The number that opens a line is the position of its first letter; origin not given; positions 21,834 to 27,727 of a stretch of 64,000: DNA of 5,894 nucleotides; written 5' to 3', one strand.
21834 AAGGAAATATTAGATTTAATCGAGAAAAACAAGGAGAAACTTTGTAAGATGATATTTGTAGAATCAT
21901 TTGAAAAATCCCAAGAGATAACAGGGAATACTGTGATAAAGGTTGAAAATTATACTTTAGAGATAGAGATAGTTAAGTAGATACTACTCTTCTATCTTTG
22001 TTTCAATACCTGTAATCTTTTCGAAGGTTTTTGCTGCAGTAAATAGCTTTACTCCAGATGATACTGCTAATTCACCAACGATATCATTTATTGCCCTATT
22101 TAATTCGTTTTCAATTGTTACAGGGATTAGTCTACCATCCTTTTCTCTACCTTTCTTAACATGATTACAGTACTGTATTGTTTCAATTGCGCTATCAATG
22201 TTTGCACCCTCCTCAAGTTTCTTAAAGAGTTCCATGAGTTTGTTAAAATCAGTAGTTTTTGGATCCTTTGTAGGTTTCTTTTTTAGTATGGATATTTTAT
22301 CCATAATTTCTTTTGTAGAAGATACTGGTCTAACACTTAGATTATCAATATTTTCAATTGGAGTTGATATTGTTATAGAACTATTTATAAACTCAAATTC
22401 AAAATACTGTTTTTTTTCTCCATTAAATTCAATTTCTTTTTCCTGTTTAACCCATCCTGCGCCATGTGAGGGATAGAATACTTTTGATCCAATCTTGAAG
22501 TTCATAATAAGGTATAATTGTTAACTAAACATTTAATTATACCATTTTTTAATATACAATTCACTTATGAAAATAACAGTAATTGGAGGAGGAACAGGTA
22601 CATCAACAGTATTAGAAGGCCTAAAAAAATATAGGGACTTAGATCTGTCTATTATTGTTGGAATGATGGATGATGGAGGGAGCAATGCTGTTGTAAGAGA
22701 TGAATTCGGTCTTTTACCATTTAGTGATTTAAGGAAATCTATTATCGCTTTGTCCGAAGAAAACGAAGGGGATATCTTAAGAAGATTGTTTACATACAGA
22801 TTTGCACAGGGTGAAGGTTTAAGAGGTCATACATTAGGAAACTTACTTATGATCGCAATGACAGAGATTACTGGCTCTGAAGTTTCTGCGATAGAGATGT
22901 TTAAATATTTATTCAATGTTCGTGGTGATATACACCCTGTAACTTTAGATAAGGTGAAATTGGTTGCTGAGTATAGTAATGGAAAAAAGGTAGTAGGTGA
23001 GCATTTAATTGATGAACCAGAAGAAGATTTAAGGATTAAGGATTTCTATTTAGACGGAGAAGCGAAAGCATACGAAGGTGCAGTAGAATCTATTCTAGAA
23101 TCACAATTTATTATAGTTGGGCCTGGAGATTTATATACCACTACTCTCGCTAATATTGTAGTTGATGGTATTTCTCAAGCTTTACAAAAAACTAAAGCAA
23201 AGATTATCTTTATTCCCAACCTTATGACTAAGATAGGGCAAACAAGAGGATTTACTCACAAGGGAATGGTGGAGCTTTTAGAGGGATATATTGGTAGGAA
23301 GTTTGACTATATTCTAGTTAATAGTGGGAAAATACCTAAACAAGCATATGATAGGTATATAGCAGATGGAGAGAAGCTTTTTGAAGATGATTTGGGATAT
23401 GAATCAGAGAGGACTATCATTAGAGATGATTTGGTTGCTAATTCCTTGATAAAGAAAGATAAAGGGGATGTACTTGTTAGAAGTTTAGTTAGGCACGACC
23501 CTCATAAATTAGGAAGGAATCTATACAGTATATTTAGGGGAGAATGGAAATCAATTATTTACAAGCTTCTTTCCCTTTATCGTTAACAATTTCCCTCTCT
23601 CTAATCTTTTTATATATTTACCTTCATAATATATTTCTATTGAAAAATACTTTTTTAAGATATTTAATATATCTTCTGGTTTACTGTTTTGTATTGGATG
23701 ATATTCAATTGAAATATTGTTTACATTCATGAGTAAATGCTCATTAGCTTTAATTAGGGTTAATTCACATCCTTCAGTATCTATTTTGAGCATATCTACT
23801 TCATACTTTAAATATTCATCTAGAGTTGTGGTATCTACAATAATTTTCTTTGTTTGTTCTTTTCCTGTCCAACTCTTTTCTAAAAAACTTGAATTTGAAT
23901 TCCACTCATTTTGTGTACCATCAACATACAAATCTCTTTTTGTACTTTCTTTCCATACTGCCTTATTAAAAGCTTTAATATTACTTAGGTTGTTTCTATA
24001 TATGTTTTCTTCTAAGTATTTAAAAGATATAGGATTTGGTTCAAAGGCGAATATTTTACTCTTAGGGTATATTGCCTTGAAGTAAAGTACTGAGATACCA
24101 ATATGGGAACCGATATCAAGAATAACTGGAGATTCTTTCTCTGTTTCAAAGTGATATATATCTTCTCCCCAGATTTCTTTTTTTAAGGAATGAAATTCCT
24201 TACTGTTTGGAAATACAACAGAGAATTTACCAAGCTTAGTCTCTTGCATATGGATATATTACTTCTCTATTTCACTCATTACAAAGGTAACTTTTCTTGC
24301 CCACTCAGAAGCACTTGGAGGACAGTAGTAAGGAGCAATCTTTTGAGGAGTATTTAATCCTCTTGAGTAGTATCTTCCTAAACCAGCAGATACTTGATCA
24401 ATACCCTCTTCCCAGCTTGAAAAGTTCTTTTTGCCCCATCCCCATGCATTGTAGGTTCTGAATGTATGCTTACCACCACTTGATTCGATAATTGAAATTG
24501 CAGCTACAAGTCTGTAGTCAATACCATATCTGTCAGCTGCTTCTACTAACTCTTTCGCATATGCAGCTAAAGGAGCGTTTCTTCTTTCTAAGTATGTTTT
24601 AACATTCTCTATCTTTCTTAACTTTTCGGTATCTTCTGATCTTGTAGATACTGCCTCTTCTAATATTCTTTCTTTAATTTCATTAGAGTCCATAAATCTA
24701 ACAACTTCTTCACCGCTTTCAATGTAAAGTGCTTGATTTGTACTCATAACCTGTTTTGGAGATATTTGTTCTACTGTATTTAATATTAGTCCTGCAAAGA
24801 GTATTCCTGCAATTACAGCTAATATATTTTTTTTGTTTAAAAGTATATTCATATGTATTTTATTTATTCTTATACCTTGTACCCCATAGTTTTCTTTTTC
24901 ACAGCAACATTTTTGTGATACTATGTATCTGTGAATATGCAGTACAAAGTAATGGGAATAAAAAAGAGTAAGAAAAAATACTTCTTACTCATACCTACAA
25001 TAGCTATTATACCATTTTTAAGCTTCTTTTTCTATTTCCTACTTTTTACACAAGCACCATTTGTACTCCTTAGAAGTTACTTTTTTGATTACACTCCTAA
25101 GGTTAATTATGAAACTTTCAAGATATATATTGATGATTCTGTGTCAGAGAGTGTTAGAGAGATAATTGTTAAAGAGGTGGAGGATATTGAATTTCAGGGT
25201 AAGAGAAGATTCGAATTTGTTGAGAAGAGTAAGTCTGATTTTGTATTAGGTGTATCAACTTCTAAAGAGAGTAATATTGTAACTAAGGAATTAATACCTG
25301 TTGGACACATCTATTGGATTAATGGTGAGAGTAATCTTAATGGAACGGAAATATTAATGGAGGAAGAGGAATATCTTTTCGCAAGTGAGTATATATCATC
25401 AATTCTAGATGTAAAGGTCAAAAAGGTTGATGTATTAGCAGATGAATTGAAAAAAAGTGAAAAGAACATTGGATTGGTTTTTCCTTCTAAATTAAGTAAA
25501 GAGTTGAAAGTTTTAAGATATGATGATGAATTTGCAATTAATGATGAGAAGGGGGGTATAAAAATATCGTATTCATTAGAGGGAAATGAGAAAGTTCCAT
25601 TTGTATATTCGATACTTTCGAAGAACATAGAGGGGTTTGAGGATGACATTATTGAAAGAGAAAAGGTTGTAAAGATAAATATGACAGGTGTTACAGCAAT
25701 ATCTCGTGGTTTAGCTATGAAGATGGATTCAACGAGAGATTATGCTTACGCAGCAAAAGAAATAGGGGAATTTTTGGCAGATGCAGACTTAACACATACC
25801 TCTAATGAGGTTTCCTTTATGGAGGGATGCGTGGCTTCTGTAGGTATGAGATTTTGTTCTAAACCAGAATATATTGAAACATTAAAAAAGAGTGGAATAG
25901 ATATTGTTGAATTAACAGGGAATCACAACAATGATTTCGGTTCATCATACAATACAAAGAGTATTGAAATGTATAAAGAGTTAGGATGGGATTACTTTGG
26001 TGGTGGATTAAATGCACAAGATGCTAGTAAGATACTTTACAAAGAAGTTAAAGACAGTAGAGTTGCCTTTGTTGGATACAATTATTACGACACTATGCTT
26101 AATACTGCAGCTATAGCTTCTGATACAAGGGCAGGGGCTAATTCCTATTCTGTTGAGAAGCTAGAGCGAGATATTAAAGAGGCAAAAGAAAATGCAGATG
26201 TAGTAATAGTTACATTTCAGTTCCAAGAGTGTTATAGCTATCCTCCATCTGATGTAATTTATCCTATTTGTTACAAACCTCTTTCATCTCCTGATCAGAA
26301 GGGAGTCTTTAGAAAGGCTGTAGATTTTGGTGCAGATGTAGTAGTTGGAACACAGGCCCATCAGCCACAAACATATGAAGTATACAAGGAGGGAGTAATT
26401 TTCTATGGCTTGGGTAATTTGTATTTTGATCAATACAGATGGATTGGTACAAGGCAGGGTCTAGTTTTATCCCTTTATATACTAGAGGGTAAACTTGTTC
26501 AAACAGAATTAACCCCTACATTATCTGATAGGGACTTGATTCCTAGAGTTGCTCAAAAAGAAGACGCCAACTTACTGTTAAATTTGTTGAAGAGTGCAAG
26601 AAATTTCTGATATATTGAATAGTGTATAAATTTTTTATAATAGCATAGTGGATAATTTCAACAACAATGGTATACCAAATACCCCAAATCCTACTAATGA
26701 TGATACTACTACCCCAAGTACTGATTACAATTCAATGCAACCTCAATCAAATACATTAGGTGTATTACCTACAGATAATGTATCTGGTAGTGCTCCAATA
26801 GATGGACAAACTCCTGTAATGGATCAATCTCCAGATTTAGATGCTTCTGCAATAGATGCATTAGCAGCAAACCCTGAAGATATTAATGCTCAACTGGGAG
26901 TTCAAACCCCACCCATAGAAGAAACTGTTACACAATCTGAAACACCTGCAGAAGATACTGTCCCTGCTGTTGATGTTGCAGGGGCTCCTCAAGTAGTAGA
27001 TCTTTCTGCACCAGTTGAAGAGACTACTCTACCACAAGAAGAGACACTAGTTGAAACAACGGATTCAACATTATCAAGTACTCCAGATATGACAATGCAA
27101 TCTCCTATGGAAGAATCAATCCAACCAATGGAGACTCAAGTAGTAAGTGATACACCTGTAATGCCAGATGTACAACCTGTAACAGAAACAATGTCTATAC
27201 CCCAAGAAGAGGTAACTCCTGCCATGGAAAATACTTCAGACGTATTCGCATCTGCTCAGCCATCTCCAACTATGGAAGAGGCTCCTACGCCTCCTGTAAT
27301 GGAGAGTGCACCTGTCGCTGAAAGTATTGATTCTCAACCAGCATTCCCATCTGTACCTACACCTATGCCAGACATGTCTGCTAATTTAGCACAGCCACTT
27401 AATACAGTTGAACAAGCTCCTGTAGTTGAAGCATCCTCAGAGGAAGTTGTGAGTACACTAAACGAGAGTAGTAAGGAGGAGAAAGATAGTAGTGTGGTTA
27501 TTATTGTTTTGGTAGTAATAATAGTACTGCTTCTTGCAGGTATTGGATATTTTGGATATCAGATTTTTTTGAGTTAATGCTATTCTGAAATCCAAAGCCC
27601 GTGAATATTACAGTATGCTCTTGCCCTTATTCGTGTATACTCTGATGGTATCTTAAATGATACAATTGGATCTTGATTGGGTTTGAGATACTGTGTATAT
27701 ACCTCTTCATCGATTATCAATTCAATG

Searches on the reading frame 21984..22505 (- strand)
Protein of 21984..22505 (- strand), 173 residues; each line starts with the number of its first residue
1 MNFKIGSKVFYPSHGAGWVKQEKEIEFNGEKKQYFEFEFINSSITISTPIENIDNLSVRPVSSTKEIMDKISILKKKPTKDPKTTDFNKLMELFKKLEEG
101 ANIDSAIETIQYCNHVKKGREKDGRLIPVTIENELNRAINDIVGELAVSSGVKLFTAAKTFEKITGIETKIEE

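Call 42: search_protein_families(library=pfam, proteins=[window:21984-22505:-], max_evalue=0.001)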
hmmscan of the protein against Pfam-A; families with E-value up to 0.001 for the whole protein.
window:21984-22505:- (173 aa): 1 family
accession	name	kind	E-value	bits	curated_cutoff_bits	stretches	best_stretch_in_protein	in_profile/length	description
PF02559.22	CarD_TRCF_RID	-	8.3e-10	39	23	1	3-61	1-56/57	CarD-like/TRCF RID domain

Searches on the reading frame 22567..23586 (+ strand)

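Call 10: search_protein_families(library=pfam, proteins=[window:22567-23586:+], max_evalue=0.001)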
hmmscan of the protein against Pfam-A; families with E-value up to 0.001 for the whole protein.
window:22567-23586:+ (339 aa): 1 family
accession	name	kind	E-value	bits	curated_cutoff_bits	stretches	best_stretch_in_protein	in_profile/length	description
PF01933.23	CofD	-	2.5e-73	247.2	30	1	3-281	1-281/290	2-phospho-L-lactate transferase CofD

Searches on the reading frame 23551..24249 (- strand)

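Call 10: search_protein_families(library=pfam, proteins=[window:23551-24249:-], max_evalue=0.001)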
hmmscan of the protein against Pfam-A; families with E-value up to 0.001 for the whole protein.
window:23551-24249:- (232 aa): 2 families
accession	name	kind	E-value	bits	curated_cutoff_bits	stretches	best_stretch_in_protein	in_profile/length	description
PF05050.19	Methyltransf_21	-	9.3e-18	65.4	22.7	1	45-200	1-168/173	Methyltransferase FkbM domain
PF02475.24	TRM5-TYW2_MTfase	-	0.00067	20.1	28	0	38-92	35-89/164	TRM5/TYW2 methyltransferase domain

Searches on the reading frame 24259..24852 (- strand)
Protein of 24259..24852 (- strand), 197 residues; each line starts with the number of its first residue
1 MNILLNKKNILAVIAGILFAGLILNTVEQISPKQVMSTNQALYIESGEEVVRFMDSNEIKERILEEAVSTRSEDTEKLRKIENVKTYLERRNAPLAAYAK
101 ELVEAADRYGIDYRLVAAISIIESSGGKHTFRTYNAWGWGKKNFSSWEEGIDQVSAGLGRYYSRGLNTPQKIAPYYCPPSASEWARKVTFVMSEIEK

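Call 10: search_protein_families(library=pfam, proteins=[window:24259-24852:-], max_evalue=0.001)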
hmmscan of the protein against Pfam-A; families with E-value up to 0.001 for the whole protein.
window:24259-24852:- (197 aa): 1 family
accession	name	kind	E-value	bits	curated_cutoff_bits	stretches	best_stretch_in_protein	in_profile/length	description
PF01832.25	Glucosaminidase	-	0.00036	21.7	30.2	1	100-195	2-121/123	Mannosyl-glycoprotein endo-beta-N-acetylglucosaminidase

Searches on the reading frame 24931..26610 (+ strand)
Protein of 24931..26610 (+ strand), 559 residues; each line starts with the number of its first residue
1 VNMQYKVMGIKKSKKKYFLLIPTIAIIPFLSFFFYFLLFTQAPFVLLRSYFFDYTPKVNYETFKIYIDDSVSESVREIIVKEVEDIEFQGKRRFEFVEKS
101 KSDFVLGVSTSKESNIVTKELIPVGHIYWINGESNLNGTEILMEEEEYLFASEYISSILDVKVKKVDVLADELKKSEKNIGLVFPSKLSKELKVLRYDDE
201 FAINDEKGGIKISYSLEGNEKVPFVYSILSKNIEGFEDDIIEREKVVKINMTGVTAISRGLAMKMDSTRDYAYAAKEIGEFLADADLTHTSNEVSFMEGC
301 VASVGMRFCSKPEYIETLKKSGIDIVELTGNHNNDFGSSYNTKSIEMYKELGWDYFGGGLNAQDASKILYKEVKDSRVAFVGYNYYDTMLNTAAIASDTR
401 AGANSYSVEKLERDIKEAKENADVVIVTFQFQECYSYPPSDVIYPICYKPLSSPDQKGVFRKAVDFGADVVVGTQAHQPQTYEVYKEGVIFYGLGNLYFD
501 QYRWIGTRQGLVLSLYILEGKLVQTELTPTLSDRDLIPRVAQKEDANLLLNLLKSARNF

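Call 3: search_protein_families(library=pfam, proteins=[window:24931-26610:+], max_evalue=0.1)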
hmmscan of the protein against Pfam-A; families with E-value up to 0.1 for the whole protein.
window:24931-26610:+ (559 aa): 1 family
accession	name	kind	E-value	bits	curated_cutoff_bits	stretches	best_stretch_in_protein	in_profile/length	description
PF09587.15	PGA_cap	-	1.2e-41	143.4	27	1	249-501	2-255/255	Bacterial capsule synthesis protein PGA_cap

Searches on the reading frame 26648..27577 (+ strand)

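Call 3: search_protein_families(library=pfam, proteins=[window:26648-27577:+], max_evalue=0.1)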
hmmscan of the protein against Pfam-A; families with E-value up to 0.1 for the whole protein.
window:26648-27577:+ (309 aa): 2 families
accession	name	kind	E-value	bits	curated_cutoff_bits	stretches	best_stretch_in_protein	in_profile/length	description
PF00523.23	Fusion_gly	-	0.015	14.1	29.8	1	227-295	421-485/487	Fusion glycoprotein F0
PF14283.11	CD1107-like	-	0.066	13.5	26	0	261-305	108-151/158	Mobile element protein CD1107-like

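Call 73: search_protein_families(library=phrogs, proteins=[window:26648-27577:+], max_evalue=0.01)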
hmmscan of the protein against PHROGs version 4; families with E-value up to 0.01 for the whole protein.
window:26648-27577:+ (309 aa): 0 families
